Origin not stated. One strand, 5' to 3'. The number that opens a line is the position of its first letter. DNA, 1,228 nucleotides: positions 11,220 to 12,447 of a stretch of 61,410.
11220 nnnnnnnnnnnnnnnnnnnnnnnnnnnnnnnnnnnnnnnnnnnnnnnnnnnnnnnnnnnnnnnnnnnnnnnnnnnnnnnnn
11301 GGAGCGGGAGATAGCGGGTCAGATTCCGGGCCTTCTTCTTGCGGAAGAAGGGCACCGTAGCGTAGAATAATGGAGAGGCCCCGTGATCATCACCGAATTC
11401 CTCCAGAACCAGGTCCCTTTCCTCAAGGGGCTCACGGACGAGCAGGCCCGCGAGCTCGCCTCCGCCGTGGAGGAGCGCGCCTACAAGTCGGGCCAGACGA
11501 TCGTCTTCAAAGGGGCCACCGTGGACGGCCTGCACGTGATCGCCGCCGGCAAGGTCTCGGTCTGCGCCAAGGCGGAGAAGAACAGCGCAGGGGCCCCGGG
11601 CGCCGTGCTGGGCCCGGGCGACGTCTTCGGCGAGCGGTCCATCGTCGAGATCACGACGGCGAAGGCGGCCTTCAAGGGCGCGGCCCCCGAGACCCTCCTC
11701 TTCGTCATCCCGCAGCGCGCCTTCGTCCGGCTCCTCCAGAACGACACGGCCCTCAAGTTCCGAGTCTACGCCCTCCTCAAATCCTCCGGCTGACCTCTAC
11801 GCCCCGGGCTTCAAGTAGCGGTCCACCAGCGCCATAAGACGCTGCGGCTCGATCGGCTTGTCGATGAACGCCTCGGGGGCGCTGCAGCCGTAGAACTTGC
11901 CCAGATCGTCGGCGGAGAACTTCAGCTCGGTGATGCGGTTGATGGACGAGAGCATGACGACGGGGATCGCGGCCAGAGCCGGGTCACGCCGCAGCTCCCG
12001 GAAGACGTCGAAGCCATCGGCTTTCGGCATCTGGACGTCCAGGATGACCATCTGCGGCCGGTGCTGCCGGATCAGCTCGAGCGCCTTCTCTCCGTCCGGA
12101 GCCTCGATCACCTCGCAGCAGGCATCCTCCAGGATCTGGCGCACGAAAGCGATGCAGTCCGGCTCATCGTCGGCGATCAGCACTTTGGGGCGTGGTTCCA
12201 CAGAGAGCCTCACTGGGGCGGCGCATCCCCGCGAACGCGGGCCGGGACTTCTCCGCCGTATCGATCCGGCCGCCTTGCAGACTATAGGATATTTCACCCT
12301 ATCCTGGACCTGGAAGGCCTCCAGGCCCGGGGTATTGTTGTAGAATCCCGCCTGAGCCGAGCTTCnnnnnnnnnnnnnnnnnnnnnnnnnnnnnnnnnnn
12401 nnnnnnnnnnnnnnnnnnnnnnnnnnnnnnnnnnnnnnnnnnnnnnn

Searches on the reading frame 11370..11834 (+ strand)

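Call 21: search_protein_families(library=ncbifam, proteins=[window:11370-11834:+], max_evalue=0.01)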
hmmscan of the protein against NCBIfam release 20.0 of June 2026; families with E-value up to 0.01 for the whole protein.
window:11370-11834:+ (155 aa): 0 families

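Call 23: search_protein_families(library=pfam, proteins=[window:11383-11790:+], max_evalue=1)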
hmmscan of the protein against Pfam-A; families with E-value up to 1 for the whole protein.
window:11383-11790:+ (136 aa): 3 families
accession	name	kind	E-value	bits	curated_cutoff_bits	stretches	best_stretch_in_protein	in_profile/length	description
PF00027.35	cNMP_binding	-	9.5e-13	48.4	27.5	1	32-121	2-89/89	Cyclic nucleotide-binding domain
PF13699.11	eCIS_core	-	0.024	15.3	22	1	18-45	25-53/79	eCIS core domain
PF07697.16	7TMR-HDED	-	0.22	11.9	27.6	1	18-49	178-211/224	7TM-HD extracellular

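Call 48: search_protein_families(library=padloc, proteins=[window:11383-11790:+], max_evalue=0.01)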
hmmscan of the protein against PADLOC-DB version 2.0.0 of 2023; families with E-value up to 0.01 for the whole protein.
window:11383-11790:+ (136 aa): 4 families
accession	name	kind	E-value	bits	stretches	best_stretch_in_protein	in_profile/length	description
PDLC00731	Effector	-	2.5e-07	27.9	1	19-124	30-129/306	TIR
PDLC02371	PycTIR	-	9.1e-06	23.2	1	20-127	28-129/288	-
PDLC00734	PycC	-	0.00015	19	1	22-101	26-99/374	Pycsar cyclase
PDLC00732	Effector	-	0.00068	16.6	1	18-120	25-121/301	TIR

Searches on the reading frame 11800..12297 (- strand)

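Call 21: search_protein_families(library=ncbifam, proteins=[window:11800-12297:-], max_evalue=0.01)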
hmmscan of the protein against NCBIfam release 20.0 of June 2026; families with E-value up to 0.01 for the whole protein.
window:11800-12297:- (166 aa): 94 families (the best 25 are shown)
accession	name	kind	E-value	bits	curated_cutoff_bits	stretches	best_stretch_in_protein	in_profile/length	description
NF045717.1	DVU0259_DivK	exception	2e-19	69.9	160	1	38-160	4-114/117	DVU0259 family response regulator domain-containing protein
NF007135.0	PRK09581.1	equivalog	4.4e-18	65.3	474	1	38-156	4-114/457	PleD family two-component system response regulator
NF045944.1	ResRegRpaBCyano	equivalog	1.2e-17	64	330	1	40-131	1-93/229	response regulator transcription factor RpaB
TIGR02154.1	PhoB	equivalog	5.9e-16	58.4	296.2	1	37-131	3-101/226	phosphate regulon transcriptional regulator PhoB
NF051870.1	NAssimRespRegNtrX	equivalog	3.8e-15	55.7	600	1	38-162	3-119/452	nitrogen assimilation response regulator NtrX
NF052574.1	HisKinEspCMyxo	equivalog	3.1e-14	52.1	1200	1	23-163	651-784/785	serine histidine kinase EspC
NF040534.1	resp_reg_YycF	equivalog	7.6e-14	51.5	340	1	38-132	2-97/231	response regulator YycF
NF033120.0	vanR_FM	exception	1.1e-13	51.4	460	1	39-131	6-99/231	vancomycin resistance response regulator transcription factor, VanR-F/VanR-M family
NF040689.1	MtrAB_MtrA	equivalog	3.6e-13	49.4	300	1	39-160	1-111/219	MtrAB system response regulator MtrA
NF041866.1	EpsW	equivalog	8.9e-13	48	200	1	39-134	8-104/131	exopolysaccharide biosynthesis response regulator EpsW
NF001965.0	PRK00742.1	subfamily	9.2e-13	48.1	293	1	38-120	5-86/357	chemotaxis-specific protein-glutamate methyltransferase CheB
NF033117.2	vanR_ACDEGLN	exception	1.5e-12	47.6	350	1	39-159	1-110/226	VanR-ABDEGLN family response regulator transcription factor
NF008199.0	PRK10955.1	equivalog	2.7e-12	47.1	341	1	38-131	3-96/232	envelope stress response regulator transcription factor CpxR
NF007969.0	PRK10693.1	equivalog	1e-11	44.5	329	1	38-125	9-94/337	two-component system response regulator RssB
NF008296.0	PRK11083.1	equivalog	1.2e-11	44.5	273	1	36-131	3-99/228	two-component system response regulator CreB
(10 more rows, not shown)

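Call 23: search_protein_families(library=pfam, proteins=[window:11800-12297:-], max_evalue=1)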
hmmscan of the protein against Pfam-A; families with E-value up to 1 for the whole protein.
window:11800-12297:- (166 aa): 1 family
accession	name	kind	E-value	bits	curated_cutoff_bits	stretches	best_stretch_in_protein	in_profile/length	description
PF00072.30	Response_reg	-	3e-22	79.3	30.2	1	39-158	1-110/111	Response regulator receiver domain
